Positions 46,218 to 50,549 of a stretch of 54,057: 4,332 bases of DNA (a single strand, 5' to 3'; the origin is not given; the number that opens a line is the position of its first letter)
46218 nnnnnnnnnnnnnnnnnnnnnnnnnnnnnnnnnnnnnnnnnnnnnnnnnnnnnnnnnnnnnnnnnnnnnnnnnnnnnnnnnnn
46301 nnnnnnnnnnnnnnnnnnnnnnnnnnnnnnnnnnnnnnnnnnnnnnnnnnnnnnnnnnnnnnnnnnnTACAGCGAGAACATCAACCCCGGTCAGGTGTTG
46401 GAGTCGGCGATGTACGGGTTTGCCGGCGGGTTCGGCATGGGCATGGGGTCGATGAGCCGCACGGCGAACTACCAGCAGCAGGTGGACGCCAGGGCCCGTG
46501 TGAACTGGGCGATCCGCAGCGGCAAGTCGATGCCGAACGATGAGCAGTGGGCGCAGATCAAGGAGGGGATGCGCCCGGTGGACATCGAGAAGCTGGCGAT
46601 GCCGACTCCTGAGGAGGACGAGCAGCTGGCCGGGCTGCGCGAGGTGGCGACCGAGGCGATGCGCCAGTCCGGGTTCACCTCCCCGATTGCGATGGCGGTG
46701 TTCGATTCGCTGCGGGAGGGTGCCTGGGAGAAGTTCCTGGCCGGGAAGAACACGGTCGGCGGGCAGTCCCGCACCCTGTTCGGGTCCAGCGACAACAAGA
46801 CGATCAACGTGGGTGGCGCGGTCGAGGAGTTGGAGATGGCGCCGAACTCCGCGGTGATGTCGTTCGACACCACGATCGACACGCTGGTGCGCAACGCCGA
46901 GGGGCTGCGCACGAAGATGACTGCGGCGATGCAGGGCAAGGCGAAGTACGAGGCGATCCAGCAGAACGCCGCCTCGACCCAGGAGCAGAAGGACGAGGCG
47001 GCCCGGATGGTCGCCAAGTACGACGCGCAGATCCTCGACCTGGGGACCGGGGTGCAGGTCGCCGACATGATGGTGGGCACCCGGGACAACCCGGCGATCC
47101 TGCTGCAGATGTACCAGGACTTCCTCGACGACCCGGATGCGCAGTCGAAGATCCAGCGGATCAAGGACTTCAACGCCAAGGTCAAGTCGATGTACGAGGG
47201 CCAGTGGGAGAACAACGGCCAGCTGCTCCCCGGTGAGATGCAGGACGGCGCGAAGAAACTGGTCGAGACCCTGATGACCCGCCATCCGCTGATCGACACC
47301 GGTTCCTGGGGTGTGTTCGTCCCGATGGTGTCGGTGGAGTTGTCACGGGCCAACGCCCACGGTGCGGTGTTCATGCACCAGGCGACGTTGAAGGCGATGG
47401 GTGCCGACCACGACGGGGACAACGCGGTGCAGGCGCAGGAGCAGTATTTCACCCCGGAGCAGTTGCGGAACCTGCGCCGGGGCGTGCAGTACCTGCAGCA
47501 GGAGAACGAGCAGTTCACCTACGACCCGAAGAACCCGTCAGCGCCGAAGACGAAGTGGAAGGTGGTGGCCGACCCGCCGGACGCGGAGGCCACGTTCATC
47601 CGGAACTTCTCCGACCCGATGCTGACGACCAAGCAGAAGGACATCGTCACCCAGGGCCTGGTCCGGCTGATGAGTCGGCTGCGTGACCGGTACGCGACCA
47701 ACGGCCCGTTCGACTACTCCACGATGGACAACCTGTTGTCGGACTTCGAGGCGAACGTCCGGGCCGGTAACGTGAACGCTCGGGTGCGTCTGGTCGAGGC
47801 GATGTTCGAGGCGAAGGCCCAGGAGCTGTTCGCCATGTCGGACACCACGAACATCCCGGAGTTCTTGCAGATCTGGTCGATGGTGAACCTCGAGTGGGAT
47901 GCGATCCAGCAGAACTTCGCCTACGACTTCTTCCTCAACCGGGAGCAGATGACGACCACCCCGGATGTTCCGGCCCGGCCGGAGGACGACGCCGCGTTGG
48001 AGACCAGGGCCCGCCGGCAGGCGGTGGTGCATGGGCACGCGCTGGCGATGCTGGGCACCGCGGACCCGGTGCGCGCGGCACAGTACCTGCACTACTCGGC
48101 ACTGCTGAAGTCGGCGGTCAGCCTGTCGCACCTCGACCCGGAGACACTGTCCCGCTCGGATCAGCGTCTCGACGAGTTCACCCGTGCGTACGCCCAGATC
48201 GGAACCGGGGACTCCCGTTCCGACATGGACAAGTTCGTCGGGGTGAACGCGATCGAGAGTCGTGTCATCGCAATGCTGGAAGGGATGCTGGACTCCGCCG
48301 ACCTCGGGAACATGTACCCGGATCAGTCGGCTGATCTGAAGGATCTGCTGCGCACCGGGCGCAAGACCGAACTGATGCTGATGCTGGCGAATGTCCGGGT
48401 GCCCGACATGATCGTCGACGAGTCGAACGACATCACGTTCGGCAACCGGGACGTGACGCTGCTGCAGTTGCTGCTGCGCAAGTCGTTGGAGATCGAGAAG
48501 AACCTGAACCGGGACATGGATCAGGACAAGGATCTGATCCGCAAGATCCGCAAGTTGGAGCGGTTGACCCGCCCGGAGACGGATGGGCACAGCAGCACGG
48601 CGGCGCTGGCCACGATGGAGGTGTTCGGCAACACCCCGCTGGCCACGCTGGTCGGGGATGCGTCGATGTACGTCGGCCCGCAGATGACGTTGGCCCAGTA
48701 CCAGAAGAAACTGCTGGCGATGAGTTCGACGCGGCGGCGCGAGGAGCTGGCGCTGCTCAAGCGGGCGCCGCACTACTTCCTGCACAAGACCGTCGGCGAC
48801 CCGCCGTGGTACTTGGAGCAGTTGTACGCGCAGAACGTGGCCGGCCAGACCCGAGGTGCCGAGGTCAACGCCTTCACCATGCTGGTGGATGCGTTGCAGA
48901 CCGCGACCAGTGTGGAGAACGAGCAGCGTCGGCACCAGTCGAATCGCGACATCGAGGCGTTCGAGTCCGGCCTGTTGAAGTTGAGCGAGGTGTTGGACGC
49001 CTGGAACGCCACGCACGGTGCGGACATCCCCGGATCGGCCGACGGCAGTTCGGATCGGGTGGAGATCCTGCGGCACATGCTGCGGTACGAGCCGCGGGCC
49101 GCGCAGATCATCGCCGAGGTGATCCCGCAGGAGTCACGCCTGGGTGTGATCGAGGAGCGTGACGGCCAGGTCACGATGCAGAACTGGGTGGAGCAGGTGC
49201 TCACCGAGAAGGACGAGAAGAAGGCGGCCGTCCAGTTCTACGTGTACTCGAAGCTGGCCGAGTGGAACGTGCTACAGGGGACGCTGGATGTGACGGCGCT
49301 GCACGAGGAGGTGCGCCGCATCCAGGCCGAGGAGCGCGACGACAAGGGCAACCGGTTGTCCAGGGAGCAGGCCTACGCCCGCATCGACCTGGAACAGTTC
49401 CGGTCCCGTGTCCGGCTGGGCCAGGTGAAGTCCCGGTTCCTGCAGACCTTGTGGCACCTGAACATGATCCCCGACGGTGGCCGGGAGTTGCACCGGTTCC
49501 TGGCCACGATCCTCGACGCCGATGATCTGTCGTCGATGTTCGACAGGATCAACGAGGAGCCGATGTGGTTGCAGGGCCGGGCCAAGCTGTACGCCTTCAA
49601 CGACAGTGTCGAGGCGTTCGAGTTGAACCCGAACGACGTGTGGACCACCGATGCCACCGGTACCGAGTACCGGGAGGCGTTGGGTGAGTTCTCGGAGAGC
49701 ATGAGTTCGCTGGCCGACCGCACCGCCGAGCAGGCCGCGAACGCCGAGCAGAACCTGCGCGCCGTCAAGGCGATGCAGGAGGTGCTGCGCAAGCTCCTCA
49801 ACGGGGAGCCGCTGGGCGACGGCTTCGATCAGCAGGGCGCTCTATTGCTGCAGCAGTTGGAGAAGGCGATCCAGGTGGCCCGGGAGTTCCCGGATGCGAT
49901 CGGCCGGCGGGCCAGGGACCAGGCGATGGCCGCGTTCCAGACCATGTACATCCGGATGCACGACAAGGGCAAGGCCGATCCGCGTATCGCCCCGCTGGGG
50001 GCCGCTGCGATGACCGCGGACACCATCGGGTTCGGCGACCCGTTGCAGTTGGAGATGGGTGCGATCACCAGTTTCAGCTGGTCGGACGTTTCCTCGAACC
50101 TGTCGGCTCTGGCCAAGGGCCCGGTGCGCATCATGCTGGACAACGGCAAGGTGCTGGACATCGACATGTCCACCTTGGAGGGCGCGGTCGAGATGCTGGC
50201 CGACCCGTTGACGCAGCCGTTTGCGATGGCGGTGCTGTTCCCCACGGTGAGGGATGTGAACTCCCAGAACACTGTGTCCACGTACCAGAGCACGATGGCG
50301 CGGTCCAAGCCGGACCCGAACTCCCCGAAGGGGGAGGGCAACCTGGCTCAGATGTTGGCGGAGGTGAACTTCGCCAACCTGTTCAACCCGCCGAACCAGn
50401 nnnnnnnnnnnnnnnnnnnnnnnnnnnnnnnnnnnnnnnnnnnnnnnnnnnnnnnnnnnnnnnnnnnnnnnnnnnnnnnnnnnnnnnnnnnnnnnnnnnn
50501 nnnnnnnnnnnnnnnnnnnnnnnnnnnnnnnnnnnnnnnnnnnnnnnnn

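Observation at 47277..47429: The giant protein carries a beta-prime-like double-psi beta-barrel catalytic motif (R-x-P ... ADHDGD), suggesting a two-barrel virion RNA polymerase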

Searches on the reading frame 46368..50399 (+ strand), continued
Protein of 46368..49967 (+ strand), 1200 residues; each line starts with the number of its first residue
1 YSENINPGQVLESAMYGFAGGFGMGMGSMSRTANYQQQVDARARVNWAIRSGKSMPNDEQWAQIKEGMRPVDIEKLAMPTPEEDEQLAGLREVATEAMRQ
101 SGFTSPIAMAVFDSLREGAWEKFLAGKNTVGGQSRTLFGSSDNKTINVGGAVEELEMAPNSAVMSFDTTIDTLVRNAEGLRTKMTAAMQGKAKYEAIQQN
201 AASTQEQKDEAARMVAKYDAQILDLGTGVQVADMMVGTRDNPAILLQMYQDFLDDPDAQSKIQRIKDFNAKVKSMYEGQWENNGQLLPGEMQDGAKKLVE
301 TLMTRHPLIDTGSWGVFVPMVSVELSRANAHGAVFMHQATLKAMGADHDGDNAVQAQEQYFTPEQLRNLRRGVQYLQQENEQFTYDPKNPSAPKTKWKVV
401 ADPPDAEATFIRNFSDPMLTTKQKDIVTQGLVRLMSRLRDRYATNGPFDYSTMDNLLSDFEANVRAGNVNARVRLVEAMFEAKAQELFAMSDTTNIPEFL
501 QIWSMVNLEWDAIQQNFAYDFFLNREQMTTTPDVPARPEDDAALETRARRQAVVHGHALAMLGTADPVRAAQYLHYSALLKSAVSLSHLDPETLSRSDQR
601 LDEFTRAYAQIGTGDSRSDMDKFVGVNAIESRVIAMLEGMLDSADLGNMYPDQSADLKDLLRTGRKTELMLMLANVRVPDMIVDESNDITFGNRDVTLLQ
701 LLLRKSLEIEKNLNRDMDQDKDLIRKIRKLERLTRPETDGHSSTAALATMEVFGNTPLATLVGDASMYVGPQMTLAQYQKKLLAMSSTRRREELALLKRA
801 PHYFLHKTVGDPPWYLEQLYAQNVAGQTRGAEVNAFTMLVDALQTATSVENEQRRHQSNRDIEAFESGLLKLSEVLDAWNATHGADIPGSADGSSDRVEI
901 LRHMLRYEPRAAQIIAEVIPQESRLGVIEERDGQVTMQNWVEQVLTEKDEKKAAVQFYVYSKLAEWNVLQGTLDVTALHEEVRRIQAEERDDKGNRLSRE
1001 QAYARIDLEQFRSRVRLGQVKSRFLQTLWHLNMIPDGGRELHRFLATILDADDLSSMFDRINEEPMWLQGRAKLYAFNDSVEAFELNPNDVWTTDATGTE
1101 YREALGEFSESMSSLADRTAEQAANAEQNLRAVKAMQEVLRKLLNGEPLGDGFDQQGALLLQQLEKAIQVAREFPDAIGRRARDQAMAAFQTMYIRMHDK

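Call 110: find_encoding_contigs(protein=P0090, flank=6000, max_places=2)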
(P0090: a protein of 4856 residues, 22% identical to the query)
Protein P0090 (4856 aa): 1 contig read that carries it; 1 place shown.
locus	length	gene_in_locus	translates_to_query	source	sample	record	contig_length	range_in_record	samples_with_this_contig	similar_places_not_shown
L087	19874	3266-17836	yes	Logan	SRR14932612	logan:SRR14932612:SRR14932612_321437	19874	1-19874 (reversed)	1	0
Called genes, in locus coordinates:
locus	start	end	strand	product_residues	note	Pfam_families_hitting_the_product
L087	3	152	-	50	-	?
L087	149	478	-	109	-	-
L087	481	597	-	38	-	-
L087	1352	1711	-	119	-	-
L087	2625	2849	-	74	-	-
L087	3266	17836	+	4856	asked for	-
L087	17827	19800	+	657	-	-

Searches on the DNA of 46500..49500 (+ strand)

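Call 8: search_dna_similar(query=window:46500-49500:+, collection=phages, mode=near, max_rows=20)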
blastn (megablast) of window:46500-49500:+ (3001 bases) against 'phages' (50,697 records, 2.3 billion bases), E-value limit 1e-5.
No match.

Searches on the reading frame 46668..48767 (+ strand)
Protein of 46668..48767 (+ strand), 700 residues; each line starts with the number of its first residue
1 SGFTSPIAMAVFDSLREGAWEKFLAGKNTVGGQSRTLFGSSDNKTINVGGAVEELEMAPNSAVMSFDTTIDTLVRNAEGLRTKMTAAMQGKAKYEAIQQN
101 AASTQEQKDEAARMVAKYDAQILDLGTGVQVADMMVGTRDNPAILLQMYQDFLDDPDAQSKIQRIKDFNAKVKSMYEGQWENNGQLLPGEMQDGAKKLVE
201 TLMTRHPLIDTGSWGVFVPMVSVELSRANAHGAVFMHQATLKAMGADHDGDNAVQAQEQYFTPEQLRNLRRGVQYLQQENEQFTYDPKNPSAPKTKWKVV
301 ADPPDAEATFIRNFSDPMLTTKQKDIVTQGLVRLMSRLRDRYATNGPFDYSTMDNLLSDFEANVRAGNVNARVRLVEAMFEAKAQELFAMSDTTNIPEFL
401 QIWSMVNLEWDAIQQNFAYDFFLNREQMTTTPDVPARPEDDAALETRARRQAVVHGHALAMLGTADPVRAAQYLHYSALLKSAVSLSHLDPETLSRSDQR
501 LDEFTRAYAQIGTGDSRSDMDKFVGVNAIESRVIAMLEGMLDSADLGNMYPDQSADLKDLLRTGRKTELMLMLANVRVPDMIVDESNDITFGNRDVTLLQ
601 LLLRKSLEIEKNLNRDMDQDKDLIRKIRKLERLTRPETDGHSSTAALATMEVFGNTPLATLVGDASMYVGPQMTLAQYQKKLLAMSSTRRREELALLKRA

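Call 11: find_homologous_proteins(query=window:46668-48767:+, max_evalue=0.001)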
Query window:46668-48767:+: 8000 candidates shared short words with the query, none scored E <= 0.001.
